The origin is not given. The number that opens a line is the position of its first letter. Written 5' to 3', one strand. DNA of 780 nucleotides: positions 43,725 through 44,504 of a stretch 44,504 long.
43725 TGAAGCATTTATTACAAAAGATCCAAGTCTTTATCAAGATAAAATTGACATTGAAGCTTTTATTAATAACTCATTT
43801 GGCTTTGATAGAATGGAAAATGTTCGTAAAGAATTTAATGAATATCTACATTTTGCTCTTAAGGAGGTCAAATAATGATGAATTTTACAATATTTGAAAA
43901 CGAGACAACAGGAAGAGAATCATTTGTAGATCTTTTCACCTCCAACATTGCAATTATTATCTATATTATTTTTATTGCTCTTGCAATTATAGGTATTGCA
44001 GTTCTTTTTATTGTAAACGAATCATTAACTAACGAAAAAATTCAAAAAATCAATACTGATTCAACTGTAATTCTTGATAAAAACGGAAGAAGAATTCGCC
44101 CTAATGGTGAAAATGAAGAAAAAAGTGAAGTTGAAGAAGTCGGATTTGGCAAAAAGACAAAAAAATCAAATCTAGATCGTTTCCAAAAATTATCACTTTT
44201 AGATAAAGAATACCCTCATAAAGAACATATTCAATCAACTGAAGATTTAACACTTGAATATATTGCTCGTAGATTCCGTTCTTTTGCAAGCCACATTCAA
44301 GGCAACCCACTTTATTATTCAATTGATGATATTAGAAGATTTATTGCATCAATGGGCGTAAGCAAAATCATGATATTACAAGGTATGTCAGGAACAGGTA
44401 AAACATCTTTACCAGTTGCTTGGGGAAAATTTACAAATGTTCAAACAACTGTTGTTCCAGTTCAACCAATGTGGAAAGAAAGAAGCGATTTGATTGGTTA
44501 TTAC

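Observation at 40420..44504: Tightly packed five-gene operon: three unassignable membrane proteins plus a pseudo-NTPase/NTPase pair of McrB-like AAA+ proteins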

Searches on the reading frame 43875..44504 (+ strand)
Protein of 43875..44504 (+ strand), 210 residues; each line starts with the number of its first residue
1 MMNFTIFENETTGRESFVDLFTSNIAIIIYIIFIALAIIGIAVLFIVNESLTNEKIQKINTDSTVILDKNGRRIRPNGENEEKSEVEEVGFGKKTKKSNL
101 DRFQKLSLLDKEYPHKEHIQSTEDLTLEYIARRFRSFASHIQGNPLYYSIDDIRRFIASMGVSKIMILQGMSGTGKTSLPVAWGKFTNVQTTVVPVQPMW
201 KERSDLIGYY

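Call 5: search_protein_families(library=pfam, proteins=[window:43875-44504:+], max_evalue=1)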
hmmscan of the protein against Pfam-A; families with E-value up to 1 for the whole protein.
window:43875-44504:+ (210 aa): 2 families
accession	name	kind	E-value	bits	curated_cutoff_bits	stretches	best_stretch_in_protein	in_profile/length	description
PF23828.1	DUF7198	-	0.042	13.7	27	1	27-138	3-107/236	Family of unknown function (DUF7198)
PF25689.1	HHV_U21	-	0.064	12.7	27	1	6-63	345-405/427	Human herpesvirus U21 glycoprotein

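Call 6: search_protein_families(library=padloc, proteins=[window:43875-44504:+], max_evalue=1)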
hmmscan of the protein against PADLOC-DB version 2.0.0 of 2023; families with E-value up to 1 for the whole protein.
window:43875-44504:+ (210 aa): 3 families
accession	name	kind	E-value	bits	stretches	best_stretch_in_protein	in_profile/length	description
PDLC04547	PDC-M26A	-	3.9e-12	43.5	1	113-210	283-379/724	-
PDLC01568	Cas2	-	0.018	13.3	1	55-119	14-82/91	"CAS-I,CAS-II,CAS-III,CAS-IV,CAS-V,CAS-VI; acquisition_2"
PDLC04476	PDC-M16A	-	0.019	11.4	1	150-179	13-41/691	-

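Call 7: search_protein_families(library=ncbifam, proteins=[window:43875-44504:+], max_evalue=1)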
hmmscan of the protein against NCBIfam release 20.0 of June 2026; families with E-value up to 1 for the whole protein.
window:43875-44504:+ (210 aa): 3 families
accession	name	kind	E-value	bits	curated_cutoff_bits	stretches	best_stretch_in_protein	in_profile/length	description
NF053713.1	helicas_STM2767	equivalog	0.00024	19.6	550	1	154-179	180-205/665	STM2767 family DEAD/DEAH box helicase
NF041534.1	rodZ_Strepcoccus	equivalog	0.049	12.8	375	1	28-86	108-165/275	cytoskeleton protein RodZ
NF008566.0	PRK11513.1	equivalog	0.075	12.8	170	1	27-47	88-108/176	cytochrome b561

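Call 9: find_homologous_proteins(query=window:43875-44504:+, max_evalue=0.001)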
Query window:43875-44504:+ (210 aa): 154 proteins with E <= 0.001 among 318 candidates; the best 120 are listed.
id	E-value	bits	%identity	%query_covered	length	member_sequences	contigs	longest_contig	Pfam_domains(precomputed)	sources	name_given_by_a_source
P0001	2.0e-81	291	71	93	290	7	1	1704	-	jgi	jgi:hypothetical protein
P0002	4.0e-78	280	69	94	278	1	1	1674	-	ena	-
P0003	6.5e-74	266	68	92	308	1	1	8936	-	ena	-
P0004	4.9e-70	253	68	83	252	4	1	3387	-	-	-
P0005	1.3e-69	252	68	83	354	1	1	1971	PF07728.21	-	-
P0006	2.2e-59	219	73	69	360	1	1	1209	-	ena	-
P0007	3.3e-59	218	57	94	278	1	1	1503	-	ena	-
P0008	4.9e-58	214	53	100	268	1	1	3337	-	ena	-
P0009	6.2e-53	198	61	79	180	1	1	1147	-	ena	-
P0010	6.7e-46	175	100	37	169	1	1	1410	-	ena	-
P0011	4.1e-43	166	100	40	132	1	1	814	-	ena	-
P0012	8.3e-42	161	75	49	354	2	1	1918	PF07728.21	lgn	-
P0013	4.7e-40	156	54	76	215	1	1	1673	-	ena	-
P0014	7.7e-35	139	54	70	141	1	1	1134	-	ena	-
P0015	5.8e-34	136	59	52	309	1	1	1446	-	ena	-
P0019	1.2e-31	128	52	55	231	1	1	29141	-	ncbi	ncbi:ATPase associated with various cellular activities AAA 5 protein, partial [Haloplasma contracti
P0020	1.3e-31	128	52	52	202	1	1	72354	-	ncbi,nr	ncbi:MAG: hypothetical protein IJF75_05840, partial [Clostridia bacterium]|nr:hypothetical protein [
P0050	7.3e-27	113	50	54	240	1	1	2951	-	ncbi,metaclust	ncbi:ATPase associated with various cellular activities AAA 5 protein, partial [Haloplasma contracti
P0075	2.6e-25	108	65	42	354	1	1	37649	PF07728.21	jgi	-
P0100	1.1e-22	99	100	24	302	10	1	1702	PF07728.21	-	-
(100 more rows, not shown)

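Call 10: find_encoding_contigs(protein=P0020, flank=10000, max_places=3)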
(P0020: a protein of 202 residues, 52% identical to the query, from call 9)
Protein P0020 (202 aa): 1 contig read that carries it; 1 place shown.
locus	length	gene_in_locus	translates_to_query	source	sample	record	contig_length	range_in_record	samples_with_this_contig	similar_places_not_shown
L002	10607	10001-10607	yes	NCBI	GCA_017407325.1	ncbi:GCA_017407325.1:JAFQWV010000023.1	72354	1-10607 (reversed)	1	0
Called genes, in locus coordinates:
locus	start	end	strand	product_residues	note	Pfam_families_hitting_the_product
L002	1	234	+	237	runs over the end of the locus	PF07826:IMP_cyclohyd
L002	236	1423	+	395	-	PF01808:AICARFT_IMPCHas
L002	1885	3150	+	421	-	PF02844:GARS_N, PF01071:GARS_A, PF02786:CPSase_L_D2, PF08442:ATP-grasp_2 (weak), PF08443:RimK (weak), PF13549:ATP-grasp_5 (faint), PF02222:ATP-grasp, PF02843:GARS_C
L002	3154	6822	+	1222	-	PF18072:FGAR-AT_linker, PF00586:AIRS (faint), PF02769:AIRS_C, PF13507:GATase_5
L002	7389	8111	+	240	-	PF03591:AzlC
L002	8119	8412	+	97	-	PF05437:AzlD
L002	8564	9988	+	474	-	-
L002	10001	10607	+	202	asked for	?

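Call 11: find_encoding_contigs(protein=P0075, flank=10000, max_places=3)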
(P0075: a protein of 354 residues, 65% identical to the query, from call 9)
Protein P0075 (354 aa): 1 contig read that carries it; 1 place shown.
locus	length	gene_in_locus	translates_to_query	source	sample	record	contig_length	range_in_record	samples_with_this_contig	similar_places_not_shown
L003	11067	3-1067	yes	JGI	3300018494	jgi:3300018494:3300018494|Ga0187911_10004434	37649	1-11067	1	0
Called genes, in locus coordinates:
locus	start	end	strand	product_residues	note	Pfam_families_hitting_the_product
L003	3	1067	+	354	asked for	PF07728:AAA_5 (weak)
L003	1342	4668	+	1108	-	PF18657:YDG (faint), PF17998:AgI_II_C2 (faint)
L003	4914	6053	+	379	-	PF13477:Glyco_trans_4_2, PF13439:Glyco_transf_4, PF13579:Glyco_trans_4_4, PF20706:GT4-conflict, PF00534:Glycos_transf_1, PF13692:Glyco_trans_1_4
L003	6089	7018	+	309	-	PF01613:Flavin_Reduct (weak)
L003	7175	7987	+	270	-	PF00924:MS_channel_2nd, PF21082:MS_channel_3rd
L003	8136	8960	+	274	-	PF01553:Acyltransferase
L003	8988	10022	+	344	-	-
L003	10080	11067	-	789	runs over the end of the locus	PF13360:PQQ_2 (faint)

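Call 13: find_encoding_contigs(protein=P0100, flank=10000, max_places=6)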
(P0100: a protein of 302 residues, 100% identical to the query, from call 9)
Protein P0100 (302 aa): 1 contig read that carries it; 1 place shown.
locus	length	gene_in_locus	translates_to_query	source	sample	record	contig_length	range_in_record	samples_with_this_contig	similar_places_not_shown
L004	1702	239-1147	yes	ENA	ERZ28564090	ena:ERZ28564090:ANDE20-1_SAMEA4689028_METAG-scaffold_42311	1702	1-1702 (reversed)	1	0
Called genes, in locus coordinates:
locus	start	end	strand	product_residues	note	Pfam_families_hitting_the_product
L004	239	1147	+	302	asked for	PF07728:AAA_5 (weak)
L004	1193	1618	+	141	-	-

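Call 14: find_encoding_contigs(protein=P0003, flank=10000, max_places=3)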
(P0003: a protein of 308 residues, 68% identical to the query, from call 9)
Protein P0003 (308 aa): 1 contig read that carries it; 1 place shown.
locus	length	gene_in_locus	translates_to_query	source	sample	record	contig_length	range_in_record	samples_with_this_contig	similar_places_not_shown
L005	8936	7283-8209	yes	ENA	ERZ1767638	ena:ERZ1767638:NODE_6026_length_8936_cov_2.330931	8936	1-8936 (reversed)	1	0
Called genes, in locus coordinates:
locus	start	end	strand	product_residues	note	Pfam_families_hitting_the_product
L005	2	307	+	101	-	?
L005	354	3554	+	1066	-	PF02368:Big_2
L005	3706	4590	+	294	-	-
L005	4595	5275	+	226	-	-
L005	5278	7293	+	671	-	-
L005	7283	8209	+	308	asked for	-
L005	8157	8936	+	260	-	?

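Call 103: find_encoding_contigs(protein=P0019, flank=10000, max_places=2)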
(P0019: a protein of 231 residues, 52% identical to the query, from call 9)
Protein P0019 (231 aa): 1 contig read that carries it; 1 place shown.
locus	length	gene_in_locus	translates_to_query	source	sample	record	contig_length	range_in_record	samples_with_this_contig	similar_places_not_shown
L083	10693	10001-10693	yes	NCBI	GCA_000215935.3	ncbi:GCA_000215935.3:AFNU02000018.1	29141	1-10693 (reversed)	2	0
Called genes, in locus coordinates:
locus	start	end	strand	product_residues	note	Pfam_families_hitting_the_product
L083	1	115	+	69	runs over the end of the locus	-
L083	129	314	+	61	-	-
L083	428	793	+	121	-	-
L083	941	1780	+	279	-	-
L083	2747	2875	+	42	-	-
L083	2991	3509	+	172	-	PF10898:DUF2716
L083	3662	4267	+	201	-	PF02661:Fic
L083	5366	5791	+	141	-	-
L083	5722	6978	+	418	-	-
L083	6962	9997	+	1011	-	-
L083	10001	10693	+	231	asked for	?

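Call 104: find_encoding_contigs(protein=P0050, flank=10000, max_places=2)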
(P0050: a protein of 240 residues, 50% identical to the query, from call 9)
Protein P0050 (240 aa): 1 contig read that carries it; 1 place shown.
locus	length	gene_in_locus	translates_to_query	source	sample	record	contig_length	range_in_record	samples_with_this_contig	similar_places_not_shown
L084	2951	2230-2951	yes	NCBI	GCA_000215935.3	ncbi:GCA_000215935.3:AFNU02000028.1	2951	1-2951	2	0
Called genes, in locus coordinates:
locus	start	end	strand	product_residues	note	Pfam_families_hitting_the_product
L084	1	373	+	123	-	?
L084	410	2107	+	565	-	PF09823:DUF2357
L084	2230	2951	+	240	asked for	?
